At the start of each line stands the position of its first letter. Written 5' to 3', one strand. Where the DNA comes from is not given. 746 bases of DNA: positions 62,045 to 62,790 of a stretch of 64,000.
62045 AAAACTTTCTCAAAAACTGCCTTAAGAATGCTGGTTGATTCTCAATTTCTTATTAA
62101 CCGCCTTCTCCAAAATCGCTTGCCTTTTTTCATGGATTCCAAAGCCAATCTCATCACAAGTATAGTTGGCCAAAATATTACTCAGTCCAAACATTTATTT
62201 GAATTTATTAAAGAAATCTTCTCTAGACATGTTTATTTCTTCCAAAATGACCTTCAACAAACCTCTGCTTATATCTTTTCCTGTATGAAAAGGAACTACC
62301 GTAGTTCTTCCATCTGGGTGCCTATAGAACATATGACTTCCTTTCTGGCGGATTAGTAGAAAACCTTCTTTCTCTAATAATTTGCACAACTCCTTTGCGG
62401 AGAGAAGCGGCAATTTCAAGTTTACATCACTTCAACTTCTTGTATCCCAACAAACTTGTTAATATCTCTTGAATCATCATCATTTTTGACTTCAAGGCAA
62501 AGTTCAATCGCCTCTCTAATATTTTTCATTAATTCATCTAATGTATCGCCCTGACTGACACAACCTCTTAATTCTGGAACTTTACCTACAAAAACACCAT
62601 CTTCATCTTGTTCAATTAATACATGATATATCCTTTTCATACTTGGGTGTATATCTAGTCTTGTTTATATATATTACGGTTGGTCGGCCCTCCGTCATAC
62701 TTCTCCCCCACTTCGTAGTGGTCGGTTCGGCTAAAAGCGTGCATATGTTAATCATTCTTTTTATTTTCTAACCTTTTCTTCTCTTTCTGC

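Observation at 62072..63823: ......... homing endonuclease with a truncated duplicate of its 3' end, HicAB sandwiched between the copies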

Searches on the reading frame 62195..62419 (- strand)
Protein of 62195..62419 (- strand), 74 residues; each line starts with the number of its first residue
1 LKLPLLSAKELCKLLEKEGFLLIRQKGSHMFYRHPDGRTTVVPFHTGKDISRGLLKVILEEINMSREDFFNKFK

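Call 4: search_protein_families(library=pfam, proteins=[window:62195-62419:-], max_evalue=1)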
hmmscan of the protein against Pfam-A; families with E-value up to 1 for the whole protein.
window:62195-62419:- (74 aa): 3 families
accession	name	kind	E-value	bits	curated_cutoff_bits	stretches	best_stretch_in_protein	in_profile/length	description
PF07927.17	HicA_toxin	-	3.5e-21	75.5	27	1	8-63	1-57/58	HicA toxin of bacterial toxin-antitoxin,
PF22415.1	PSV_ORF131-like_dom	-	0.043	14.2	27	1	17-57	30-73/80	PSV_Hypothetical protein ORF131-like domain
PF19244.4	Poly_A_pol_cat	-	0.15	12.7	30.2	1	6-70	50-109/131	Poly(A) polymerase catalytic subunit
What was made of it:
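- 62195..62419 (-): hicA toxin (74 aa, TTG start, GSH motif). It lies 2 nt after the hicB stop. PF07927 3.5e-21 (call 4).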

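Call 5: search_protein_families(library=ncbifam, proteins=[window:62195-62419:-], max_evalue=1)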
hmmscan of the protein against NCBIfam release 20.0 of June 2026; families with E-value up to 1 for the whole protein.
window:62195-62419:- (74 aa): 1 family
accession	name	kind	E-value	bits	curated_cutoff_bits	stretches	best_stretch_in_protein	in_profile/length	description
NF041391.1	DPhHxTase_Halo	equivalog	0.069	12.1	375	1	28-61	179-212/213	dolichyl-phosphate hexose transferase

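Call 6: search_protein_families(library=phrogs, proteins=[window:62195-62419:-], max_evalue=1)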
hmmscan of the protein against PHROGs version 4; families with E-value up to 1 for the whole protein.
window:62195-62419:- (74 aa): 3 families
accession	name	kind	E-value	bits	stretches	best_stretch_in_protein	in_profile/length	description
phrog_353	-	moron, auxiliary metabolic gene and host takeover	5.5e-16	59.4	1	8-66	7-67/73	toxin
phrog_38117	-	unknown function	9.2e-06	26.7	1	8-59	83-134/139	-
phrog_2053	-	unknown function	0.13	13.2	1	9-42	10-42/72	-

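Call 60: find_homologous_proteins(query=window:62195-62419:-, max_evalue=1e-8)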
Query window:62195-62419:- (74 aa): 196 proteins with E <= 1e-8 among 196 candidates; the best 120 are listed.
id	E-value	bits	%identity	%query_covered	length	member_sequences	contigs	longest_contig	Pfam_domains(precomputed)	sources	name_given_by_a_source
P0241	6.6e-42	158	99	100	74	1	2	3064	PF07927.18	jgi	-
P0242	2.2e-36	140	92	97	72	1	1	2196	PF07927.18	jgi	-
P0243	2.0e-33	131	82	100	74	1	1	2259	PF07927.18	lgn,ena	-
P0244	1.2e-32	128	81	100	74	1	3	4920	PF07927.18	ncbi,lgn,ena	-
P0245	1.4e-32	128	78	100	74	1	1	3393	PF07927.18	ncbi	-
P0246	5.1e-32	126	81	100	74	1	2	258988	PF07927.18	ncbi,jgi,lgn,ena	-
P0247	5.7e-32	126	79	99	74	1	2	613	PF07927.18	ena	-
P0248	1.1e-31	125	76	100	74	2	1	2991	PF07927.18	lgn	-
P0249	1.2e-31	125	76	100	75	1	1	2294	PF07927.18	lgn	-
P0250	1.3e-31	125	78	100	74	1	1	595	PF07927.18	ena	-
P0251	1.5e-31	125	77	100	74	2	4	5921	PF07927.18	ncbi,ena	ncbi:MAG: type II toxin-antitoxin system HicA family toxin [Nanoarchaeota archaeon]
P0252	1.7e-31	125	78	100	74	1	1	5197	PF07927.18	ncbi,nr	ncbi:type II toxin-antitoxin system HicA family toxin [Candidatus Woesearchaeota archaeon]|nr:type I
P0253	1.8e-31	125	77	100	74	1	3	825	PF07927.18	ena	-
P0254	1.9e-31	124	76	100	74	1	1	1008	PF07927.18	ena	-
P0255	2.3e-31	124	77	100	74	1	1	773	PF07927.18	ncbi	-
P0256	2.8e-31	124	76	100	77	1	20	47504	PF07927.18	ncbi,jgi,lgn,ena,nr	ncbi:MAG TPA: type II toxin-antitoxin system HicA family toxin [Candidatus Nanoarchaeia archaeon]|nr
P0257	3.1e-31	124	80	100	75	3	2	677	PF07927.18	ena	-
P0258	3.5e-31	124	78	100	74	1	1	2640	PF07927.18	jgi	jgi:predicted RNA binding protein YcfA (HicA-like mRNA interferase family)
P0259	3.7e-31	124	73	100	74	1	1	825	PF07927.18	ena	-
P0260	3.9e-31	124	76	100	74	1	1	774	PF07927.18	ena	-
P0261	4.0e-31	123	78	100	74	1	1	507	PF07927.18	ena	-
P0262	4.3e-31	123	77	100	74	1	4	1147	PF07927.18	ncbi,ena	-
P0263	6.6e-31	123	80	100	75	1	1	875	PF07927.18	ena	-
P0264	9.4e-31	122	77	100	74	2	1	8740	PF07927.18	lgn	-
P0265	9.9e-31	122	77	100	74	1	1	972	PF07927.18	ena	-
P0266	1.1e-30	122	74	100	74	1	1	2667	PF07927.18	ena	-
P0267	1.1e-30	122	76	100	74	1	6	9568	PF07927.18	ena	-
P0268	1.2e-30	122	78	100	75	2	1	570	PF07927.18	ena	-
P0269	1.2e-30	122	78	100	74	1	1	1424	PF07927.18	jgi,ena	-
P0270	1.5e-30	122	76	100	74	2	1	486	PF07927.18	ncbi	-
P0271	1.7e-30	121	77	100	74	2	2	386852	PF07927.18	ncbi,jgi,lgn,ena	-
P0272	2.1e-30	121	76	100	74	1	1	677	PF07927.18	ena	-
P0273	2.9e-30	121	77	100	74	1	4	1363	PF07927.18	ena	-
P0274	3.4e-30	121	77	100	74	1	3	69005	PF07927.18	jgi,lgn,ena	-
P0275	3.7e-30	120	80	100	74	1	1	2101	PF07927.18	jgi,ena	-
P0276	4.8e-30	120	77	100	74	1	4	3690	PF07927.18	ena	-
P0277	6.0e-30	120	77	100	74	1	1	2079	PF07927.18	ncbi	-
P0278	7.3e-30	119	76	97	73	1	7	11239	PF07927.18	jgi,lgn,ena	-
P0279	8.0e-30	119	74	99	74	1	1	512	PF07927.18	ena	-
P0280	8.0e-30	119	77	100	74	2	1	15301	PF07927.18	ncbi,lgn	-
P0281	1.1e-29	119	74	100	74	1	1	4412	PF07927.18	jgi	jgi:predicted RNA binding protein YcfA (HicA-like mRNA interferase family)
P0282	1.1e-29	119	75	99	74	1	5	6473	PF07927.18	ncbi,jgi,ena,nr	ncbi:MAG TPA: type II toxin-antitoxin system HicA family toxin [Candidatus Nanoarchaeia archaeon]|nr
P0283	1.2e-29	119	77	99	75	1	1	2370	PF07927.18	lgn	-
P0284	1.2e-29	119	73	100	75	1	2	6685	PF07927.18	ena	-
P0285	1.3e-29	119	76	100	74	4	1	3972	PF07927.18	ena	-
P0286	1.3e-29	119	76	100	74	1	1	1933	PF07927.18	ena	-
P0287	1.6e-29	118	75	99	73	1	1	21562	PF07927.18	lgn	-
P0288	1.7e-29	118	74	99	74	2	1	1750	PF07927.18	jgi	-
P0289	2.1e-29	118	77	100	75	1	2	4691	PF07927.18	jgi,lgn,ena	-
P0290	2.4e-29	118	73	100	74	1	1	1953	PF07927.18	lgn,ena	-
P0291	2.5e-29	118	74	100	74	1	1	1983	PF07927.18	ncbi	-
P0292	2.5e-29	118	76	100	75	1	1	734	PF07927.18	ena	-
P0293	2.8e-29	118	74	100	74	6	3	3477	PF07927.18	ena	-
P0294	3.7e-29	117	74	100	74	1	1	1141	PF07927.18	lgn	-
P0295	3.8e-29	117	76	97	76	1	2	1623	PF07927.18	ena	-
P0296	4.2e-29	117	77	100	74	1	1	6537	PF07927.18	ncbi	-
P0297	4.8e-29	117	74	100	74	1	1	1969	PF07927.18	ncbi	-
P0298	8.0e-29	116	73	100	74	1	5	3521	PF07927.18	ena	-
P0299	8.1e-29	116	74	100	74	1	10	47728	PF07927.18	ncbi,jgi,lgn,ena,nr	ncbi:TPA: type II toxin-antitoxin system HicA family toxin [Candidatus Woesearchaeota archaeon]|nr:t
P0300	8.3e-29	116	73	100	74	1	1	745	PF07927.18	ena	-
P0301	9.8e-29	116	74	100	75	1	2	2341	PF07927.18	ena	-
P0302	1.0e-28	116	74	100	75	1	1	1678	PF07927.18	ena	-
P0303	1.0e-28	116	70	100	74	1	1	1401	PF07927.18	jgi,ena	-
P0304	1.2e-28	116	72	100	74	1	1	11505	PF07927.18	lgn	-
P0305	1.2e-28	116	72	100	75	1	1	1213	PF07927.18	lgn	-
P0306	1.2e-28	116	76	100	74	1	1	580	PF07927.18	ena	-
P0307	1.4e-28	115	70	100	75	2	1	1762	PF07927.18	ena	-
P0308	1.4e-28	115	76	100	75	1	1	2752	PF07927.18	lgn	-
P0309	1.5e-28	115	76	100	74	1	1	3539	PF07927.18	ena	-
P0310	1.7e-28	115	72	100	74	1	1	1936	PF07927.18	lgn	-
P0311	1.8e-28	115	72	100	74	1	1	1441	PF07927.18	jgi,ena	-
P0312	2.0e-28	115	76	97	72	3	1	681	PF07927.18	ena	-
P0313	2.2e-28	115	71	99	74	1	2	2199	PF07927.18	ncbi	ncbi:MAG: type II toxin-antitoxin system HicA family toxin [Nanoarchaeota archaeon]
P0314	2.7e-28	115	73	100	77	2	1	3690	PF07927.18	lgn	-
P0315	2.8e-28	114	74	100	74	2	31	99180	PF07927.18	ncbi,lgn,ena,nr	ncbi:MAG: hypothetical protein QS98_C0011G0021 [archaeon GW2011_AR3]|nr:MAG: hypothetical protein QS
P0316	2.9e-28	114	74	100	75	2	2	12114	PF07927.18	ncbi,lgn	ncbi:MAG: type II toxin-antitoxin system HicA family toxin [Candidatus Woesearchaeota archaeon]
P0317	3.0e-28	114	70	100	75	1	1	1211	PF07927.18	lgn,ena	-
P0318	3.0e-28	114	74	100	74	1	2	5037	PF07927.18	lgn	-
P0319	3.1e-28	114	73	99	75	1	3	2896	PF07927.18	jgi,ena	-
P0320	3.3e-28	114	73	100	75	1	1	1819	PF07927.18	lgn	-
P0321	3.4e-28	114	74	99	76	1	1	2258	PF07927.18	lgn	-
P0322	3.7e-28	114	72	100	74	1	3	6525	PF07927.18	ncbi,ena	-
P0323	3.8e-28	114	73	100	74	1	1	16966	PF07927.18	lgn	-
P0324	4.2e-28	114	76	95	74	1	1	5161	PF07927.18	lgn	-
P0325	4.4e-28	114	74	100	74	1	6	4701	PF07927.18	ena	-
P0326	4.6e-28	114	74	100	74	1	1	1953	PF07927.18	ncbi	-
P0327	5.1e-28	114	74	99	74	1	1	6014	PF07927.18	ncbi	-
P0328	5.8e-28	113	72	100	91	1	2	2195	PF07927.18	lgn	-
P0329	1.2e-27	113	70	99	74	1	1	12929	PF07927.18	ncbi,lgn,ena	-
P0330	1.2e-27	112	72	100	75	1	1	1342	PF07927.18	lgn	-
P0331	1.5e-27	112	70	100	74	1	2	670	PF07927.18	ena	-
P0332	1.7e-27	112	73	100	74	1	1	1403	PF07927.18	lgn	-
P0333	1.7e-27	112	69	100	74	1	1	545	PF07927.18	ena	-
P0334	1.7e-27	112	68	100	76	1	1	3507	PF07927.18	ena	-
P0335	1.8e-27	112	69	100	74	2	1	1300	PF07927.18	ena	-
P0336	1.9e-27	112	71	85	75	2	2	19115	PF07927.18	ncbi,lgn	-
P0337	2.0e-27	112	71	99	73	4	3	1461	PF07927.18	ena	-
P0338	2.1e-27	112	74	89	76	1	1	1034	PF07927.18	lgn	-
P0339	2.3e-27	112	72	97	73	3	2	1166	PF07927.18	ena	-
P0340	2.8e-27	111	71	97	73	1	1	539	PF07927.18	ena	-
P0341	3.2e-27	111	69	100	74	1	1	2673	PF07927.18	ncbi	-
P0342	3.4e-27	111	69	100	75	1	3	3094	PF07927.18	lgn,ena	-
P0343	3.5e-27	111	72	97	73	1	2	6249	PF07927.18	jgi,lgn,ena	-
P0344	3.9e-27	111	70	99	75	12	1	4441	PF07927.18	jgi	-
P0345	4.1e-27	111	70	99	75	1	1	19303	PF07927.18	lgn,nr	nr:type II toxin-antitoxin system HicA family toxin [Candidatus Woesearchaeota archaeon]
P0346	4.4e-27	111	72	100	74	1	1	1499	PF07927.18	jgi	-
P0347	5.6e-27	110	70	99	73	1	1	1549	PF07927.18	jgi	-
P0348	5.8e-27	110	74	99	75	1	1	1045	PF07927.18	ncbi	-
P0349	6.1e-27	110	70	100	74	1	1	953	PF07927.18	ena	-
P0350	6.1e-27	110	70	100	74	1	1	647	PF07927.18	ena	-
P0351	6.5e-27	110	71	97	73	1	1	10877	PF07927.18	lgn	-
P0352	6.7e-27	110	76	95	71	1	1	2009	PF07927.18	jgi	jgi:predicted RNA binding protein YcfA (HicA-like mRNA interferase family)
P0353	6.8e-27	110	72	100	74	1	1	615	PF07927.18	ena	-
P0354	7.1e-27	110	72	100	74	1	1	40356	PF07927.18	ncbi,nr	ncbi:type II toxin-antitoxin system HicA family toxin [Candidatus Woesearchaeota archaeon]|nr:type I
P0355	7.3e-27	110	69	100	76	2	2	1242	PF07927.18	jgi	-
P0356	7.4e-27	110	68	99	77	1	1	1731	PF07927.18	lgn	-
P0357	8.5e-27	110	66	100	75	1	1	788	PF07927.18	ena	-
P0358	8.9e-27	110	70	100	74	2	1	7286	PF07927.18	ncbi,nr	ncbi:MAG TPA: type II toxin-antitoxin system HicA family toxin [Candidatus Nanoarchaeia archaeon]|nr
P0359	9.6e-27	110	69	100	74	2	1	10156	PF07927.18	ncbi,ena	-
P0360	1.1e-26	109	71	85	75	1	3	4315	PF07927.18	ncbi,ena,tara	tara:strand:+ start:334 stop:561 length:228 start_codon:yes stop_codon:yes gene_type:complete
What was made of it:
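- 62195..62419 (-): 196 relatives with E <= 1e-8 (the best 120 listed are 66-99% identical), those that carry a source name being labelled Woese-/Nanoarchaeota (call 60).
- Closest known: HicAB type II toxin-antitoxin systems. Same: There are many close relatives, and those that carry a source name are labelled Woese-/Nanoarchaeota (call 60).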

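Call 61: find_encoding_contigs(protein=P0241, flank=4000, max_places=3)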
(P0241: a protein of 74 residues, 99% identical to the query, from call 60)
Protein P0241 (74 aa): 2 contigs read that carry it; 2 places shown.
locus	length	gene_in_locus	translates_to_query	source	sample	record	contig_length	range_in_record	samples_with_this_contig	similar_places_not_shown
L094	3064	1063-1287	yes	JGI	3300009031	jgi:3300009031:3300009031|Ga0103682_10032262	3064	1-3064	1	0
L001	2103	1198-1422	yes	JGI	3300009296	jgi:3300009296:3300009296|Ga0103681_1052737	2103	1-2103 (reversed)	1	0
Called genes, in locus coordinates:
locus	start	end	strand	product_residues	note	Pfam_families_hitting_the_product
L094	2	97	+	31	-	?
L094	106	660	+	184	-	-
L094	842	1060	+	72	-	PF21748:UPF0150 (weak), PF15919:HicB_lk_antitox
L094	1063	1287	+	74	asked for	PF07927:HicA_toxin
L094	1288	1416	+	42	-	-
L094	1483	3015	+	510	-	-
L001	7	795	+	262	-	-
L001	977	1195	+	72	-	PF21748:UPF0150 (weak), PF15919:HicB_lk_antitox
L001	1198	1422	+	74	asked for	PF07927:HicA_toxin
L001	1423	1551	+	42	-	-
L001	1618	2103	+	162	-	?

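Call 62: find_encoding_contigs(protein=P0242, flank=4000, max_places=3)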
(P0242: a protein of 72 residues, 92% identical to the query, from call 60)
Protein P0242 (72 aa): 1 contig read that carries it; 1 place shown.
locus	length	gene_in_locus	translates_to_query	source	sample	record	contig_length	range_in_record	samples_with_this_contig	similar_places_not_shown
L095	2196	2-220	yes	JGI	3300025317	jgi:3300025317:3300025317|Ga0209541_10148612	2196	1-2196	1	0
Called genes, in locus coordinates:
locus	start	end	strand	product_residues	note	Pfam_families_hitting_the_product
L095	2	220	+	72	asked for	PF07927:HicA_toxin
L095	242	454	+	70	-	-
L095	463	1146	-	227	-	-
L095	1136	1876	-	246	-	-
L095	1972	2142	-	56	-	-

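Call 63: find_encoding_contigs(protein=P0243, flank=4000, max_places=3)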
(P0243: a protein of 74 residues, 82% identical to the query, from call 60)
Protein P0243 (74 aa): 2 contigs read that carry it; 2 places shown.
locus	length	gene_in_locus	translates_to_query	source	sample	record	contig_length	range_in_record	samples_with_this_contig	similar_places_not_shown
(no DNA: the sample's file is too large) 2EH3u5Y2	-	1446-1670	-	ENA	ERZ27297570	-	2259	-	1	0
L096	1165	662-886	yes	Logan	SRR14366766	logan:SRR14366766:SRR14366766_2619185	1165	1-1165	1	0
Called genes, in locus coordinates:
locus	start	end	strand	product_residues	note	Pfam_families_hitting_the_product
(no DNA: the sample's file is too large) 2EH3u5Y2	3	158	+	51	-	?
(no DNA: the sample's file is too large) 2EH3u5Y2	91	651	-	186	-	PF01066:CDP-OH_P_transf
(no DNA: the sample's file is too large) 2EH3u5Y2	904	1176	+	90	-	PF01866:Diphthamide_syn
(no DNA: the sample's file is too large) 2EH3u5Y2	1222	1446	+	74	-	PF21748:UPF0150 (weak), PF15919:HicB_lk_antitox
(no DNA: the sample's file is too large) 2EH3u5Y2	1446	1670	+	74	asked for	PF07927:HicA_toxin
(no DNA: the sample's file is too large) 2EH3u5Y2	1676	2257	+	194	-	?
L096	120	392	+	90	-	PF01866:Diphthamide_syn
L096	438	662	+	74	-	PF21748:UPF0150 (weak), PF15919:HicB_lk_antitox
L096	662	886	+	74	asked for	PF07927:HicA_toxin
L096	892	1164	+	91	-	?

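Call 75: find_encoding_contigs(protein=P0246, flank=2500, max_places=4)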
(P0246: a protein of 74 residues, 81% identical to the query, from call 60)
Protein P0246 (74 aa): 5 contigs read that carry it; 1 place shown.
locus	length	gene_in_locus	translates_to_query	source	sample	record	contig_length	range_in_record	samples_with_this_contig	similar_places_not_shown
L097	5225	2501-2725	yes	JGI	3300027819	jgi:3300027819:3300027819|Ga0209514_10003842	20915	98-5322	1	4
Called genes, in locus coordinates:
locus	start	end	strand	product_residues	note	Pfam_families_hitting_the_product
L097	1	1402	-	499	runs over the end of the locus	?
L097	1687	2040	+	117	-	-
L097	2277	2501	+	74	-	PF21748:UPF0150 (weak), PF15919:HicB_lk_antitox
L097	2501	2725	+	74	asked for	PF07927:HicA_toxin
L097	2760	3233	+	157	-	-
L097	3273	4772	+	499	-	PF04055:Radical_SAM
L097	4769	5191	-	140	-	PF01850:PIN, PF13470:PIN_3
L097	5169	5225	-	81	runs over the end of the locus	PF04014:MazE_antitoxin, PF15937:PrlF_antitoxin (weak)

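Call 76: find_encoding_contigs(protein=P0244, flank=2500, max_places=4)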
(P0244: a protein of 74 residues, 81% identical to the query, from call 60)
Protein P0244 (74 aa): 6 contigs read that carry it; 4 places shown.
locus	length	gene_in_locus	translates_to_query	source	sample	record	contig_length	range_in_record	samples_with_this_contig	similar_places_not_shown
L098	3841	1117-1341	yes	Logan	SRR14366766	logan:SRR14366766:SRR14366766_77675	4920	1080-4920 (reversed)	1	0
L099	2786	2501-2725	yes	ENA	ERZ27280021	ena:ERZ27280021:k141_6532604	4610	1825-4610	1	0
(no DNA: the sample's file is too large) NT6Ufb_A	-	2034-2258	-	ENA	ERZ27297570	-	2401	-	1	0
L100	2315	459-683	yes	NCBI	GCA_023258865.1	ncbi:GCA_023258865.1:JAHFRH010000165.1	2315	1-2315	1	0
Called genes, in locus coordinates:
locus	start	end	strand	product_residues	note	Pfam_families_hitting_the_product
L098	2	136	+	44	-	?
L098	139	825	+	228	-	PF03167:UDG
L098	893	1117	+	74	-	PF21748:UPF0150 (weak), PF15919:HicB_lk_antitox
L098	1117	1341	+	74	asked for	PF07927:HicA_toxin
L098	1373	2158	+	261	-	PF01866:Diphthamide_syn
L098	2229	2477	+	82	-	PF27482:Beta-prop_YycP (faint)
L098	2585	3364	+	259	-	PF01555:N6_N4_Mtase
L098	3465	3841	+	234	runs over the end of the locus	-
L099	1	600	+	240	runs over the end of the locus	PF01978:TrmB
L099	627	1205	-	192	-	PF01066:CDP-OH_P_transf (weak)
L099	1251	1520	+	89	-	PF01866:Diphthamide_syn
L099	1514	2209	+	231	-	PF03167:UDG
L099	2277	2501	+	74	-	PF21748:UPF0150 (weak), PF15919:HicB_lk_antitox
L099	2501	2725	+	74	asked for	PF07927:HicA_toxin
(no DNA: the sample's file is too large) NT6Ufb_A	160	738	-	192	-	PF01066:CDP-OH_P_transf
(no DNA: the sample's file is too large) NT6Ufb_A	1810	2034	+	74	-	PF21748:UPF0150 (weak), PF15919:HicB_lk_antitox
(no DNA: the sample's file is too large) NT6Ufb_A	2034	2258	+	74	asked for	PF07927:HicA_toxin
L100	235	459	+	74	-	PF21748:UPF0150 (weak), PF15919:HicB_lk_antitox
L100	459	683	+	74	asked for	PF07927:HicA_toxin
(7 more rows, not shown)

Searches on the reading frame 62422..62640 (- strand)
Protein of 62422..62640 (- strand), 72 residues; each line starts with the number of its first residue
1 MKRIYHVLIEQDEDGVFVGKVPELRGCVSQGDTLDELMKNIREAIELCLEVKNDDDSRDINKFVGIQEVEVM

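Call 4: search_protein_families(library=pfam, proteins=[window:62422-62640:-], max_evalue=1)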
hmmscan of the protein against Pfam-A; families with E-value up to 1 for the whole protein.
window:62422-62640:- (72 aa): 4 families
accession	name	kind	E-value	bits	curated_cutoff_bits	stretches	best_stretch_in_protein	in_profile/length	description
PF15919.11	HicB_lk_antitox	-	1.6e-11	44.9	27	1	5-57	1-53/123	HicB_like antitoxin of bacterial toxin-antitoxin system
PF21748.3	UPF0150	-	6.1e-08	32.9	27.3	1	12-47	16-51/64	UPF0150-like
PF08972.17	DUF1902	-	0.00015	22.3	22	1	12-55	10-53/74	Domain of unknown function (DUF1902)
PF22281.1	DUF6959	-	0.026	15.2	27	1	24-58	25-59/88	Family of unknown function (DUF6959)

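Call 5: search_protein_families(library=ncbifam, proteins=[window:62422-62640:-], max_evalue=1)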
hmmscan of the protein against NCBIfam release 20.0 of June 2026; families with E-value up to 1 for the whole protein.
window:62422-62640:- (72 aa): 0 families

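Call 6: search_protein_families(library=phrogs, proteins=[window:62422-62640:-], max_evalue=1)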
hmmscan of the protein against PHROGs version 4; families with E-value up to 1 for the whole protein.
window:62422-62640:- (72 aa): 5 families
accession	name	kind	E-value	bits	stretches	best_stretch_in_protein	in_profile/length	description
phrog_497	-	moron, auxiliary metabolic gene and host takeover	5.2e-13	50.1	1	1-56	9-64/342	toxin-antitoxin system HicB-like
phrog_11958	-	unknown function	9.3e-11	42.8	1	7-54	7-54/84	-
phrog_8245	-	moron, auxiliary metabolic gene and host takeover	0.0013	20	1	4-56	3-54/129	HicB-like antitoxin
phrog_9151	-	moron, auxiliary metabolic gene and host takeover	0.0043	18.3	1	11-51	17-58/119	HicB-like antitoxin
phrog_21053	-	unknown function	0.066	13.9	1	7-32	5-31/78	-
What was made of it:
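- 62422..62640 (-): hicB antitoxin (72 aa, short form without a DNA-binding domain). PF15919 1.6e-11 and PF21748 6e-8 (call 4). phrog_497 5e-13 (call 6).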
